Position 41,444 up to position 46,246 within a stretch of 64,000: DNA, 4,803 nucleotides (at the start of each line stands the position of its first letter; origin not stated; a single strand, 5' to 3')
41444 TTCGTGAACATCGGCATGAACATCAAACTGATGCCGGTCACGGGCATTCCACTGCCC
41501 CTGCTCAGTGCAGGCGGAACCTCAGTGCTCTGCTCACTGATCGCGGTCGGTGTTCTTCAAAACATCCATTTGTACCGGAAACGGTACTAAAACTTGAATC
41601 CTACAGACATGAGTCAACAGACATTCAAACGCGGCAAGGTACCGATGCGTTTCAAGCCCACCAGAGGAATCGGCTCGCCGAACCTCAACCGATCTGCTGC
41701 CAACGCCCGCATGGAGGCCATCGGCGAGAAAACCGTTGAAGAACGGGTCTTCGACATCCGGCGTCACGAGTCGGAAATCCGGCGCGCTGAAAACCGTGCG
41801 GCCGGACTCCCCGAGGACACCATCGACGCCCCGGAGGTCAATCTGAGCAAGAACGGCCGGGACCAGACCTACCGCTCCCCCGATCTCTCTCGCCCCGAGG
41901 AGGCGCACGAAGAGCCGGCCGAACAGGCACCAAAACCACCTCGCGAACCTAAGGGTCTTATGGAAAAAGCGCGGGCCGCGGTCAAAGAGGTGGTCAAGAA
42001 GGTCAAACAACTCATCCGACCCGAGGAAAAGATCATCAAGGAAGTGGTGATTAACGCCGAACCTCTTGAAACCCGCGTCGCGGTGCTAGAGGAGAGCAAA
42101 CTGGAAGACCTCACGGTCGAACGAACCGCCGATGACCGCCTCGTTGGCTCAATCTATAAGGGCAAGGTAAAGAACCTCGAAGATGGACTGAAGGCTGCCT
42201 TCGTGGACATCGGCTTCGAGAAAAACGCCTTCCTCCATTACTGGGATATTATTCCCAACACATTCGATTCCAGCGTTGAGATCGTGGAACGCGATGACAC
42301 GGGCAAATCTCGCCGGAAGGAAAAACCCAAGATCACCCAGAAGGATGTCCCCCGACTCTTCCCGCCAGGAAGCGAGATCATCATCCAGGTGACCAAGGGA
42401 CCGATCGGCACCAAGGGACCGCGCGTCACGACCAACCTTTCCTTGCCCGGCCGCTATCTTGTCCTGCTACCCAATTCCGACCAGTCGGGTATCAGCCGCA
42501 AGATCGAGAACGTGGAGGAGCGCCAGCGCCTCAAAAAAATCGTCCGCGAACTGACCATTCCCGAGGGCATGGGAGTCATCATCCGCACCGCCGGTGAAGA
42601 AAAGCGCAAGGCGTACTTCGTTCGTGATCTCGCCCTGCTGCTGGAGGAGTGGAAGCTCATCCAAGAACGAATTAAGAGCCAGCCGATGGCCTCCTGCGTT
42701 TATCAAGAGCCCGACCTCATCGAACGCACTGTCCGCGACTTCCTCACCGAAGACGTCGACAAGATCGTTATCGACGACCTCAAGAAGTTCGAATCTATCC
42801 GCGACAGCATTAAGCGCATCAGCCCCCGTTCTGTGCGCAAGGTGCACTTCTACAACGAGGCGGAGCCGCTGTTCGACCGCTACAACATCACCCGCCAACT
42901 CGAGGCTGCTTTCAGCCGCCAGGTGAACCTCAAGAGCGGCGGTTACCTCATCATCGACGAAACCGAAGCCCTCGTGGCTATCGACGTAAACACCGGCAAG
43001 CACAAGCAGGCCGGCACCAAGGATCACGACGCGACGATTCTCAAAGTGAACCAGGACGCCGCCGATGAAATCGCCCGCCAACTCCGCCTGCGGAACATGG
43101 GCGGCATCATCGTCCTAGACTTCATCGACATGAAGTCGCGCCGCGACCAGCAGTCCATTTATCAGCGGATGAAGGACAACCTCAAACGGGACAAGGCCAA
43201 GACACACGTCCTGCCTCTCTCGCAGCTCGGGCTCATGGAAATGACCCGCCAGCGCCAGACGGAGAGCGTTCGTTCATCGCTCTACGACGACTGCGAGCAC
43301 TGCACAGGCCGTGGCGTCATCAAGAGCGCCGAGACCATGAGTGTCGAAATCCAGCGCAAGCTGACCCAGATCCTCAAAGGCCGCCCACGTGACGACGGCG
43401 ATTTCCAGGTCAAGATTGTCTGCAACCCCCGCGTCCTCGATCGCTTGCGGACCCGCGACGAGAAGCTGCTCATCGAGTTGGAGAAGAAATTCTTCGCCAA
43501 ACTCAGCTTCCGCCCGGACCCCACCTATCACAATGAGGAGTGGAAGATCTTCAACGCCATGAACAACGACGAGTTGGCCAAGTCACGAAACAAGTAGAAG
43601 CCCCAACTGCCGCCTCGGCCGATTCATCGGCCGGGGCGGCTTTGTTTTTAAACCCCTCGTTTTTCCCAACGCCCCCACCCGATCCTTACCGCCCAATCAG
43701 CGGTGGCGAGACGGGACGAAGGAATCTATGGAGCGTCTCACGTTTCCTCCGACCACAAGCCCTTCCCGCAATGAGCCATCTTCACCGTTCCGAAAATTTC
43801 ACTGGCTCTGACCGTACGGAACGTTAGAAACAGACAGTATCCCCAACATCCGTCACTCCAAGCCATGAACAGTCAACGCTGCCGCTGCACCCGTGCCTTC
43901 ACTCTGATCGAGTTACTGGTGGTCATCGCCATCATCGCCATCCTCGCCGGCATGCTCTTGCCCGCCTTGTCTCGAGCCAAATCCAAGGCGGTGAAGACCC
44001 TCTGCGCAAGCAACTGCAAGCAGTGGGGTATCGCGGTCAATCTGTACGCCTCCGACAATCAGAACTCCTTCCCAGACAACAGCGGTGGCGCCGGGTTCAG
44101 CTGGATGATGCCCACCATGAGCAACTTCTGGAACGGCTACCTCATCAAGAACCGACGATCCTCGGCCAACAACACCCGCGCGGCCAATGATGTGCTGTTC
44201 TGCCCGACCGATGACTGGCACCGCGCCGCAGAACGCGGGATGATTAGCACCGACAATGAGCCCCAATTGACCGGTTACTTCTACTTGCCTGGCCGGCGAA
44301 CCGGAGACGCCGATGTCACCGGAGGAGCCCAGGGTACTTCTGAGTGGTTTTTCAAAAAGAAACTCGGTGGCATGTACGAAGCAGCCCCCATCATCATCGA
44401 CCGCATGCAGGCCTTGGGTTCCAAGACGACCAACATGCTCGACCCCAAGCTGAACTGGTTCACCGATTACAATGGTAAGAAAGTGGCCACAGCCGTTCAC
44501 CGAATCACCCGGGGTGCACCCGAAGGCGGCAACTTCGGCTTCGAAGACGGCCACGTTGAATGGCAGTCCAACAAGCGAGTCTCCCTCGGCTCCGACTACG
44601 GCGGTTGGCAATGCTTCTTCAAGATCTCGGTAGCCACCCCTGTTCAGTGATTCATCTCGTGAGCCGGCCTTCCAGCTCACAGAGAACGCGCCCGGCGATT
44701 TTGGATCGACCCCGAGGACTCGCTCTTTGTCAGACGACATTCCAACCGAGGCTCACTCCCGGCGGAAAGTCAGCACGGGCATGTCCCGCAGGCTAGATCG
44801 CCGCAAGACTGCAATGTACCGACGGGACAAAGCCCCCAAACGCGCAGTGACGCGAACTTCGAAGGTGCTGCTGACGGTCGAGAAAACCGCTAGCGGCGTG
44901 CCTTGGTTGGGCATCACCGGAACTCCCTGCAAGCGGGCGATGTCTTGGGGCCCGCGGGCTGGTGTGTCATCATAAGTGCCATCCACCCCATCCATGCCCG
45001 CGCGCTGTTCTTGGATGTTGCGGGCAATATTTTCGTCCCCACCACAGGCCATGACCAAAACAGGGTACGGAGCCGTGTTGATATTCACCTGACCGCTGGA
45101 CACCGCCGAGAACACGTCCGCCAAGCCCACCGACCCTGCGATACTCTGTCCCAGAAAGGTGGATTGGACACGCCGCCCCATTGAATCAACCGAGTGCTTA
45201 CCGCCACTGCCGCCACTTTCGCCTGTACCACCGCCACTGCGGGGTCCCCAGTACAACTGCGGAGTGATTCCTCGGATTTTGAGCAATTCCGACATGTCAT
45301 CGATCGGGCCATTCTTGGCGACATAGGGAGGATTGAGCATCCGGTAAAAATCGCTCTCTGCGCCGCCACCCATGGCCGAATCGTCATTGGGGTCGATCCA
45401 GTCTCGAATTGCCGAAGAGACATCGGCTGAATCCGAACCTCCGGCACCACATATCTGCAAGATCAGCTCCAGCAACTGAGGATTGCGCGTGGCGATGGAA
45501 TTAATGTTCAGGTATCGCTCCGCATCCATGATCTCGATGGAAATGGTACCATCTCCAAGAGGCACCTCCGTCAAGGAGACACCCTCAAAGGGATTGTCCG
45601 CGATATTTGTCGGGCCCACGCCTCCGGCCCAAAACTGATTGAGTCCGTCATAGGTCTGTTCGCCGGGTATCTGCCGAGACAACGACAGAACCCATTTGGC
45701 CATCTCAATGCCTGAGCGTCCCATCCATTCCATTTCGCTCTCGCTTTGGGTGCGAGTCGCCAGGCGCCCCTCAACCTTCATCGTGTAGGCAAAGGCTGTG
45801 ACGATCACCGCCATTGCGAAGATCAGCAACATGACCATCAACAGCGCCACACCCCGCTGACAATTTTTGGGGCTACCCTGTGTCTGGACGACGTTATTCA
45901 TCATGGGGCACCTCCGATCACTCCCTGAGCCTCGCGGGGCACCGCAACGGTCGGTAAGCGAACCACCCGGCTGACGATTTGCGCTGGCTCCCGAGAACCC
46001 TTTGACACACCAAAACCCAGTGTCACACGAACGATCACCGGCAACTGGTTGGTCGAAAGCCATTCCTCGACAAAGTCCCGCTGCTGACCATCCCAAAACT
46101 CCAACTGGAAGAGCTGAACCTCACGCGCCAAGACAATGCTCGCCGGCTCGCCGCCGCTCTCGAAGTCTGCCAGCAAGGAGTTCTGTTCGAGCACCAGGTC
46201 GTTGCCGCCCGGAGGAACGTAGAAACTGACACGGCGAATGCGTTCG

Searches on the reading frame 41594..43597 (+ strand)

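Call 45: search_protein_families(library=pfam, proteins=[window:41594-43597:+], max_evalue=0.001)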
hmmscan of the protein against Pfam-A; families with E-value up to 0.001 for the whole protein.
window:41594-43597:+ (667 aa): 2 families
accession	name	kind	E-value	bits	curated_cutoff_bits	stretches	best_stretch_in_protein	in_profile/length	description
PF10150.14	RNase_E_G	-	7e-103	344.2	25.5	1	283-555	1-270/270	Ribonuclease E/G family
PF20833.2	RNase_E_G_Thio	-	9.7e-06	26.1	26.8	1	567-652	2-83/86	RNase E/G, Thioredoxin-like domain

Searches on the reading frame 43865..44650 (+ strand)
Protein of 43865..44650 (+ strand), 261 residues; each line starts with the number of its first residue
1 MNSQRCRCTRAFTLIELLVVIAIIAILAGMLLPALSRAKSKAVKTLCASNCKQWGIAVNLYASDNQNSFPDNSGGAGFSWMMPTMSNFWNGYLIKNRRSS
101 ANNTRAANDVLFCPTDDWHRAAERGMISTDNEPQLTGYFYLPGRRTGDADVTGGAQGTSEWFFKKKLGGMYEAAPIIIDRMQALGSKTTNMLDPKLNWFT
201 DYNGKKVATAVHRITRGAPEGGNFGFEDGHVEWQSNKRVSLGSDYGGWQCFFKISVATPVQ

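Call 45: search_protein_families(library=pfam, proteins=[window:43865-44650:+], max_evalue=0.001)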
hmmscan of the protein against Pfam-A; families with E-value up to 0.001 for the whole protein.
window:43865-44650:+ (261 aa): 1 family
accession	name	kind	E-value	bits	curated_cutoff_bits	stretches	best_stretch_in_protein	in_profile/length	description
PF07963.17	N_methyl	-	3.4e-08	33.2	21.2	1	7-32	2-27/27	Prokaryotic N-terminal methylation motif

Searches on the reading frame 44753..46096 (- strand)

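Call 45: search_protein_families(library=pfam, proteins=[window:44753-46096:-], max_evalue=0.001)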
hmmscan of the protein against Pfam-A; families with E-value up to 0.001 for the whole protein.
window:44753-46096:- (447 aa): 2 families
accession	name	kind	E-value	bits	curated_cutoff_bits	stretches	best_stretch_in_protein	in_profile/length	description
PF21687.3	T2SSK_1st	-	2.3e-15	57.7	26.2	1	196-282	3-95/107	Type II secretion system (T2SS), protein K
PF12836.13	HHH_3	-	2.7e-06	27.8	27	0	333-365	2-34/65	Helix-hairpin-helix motif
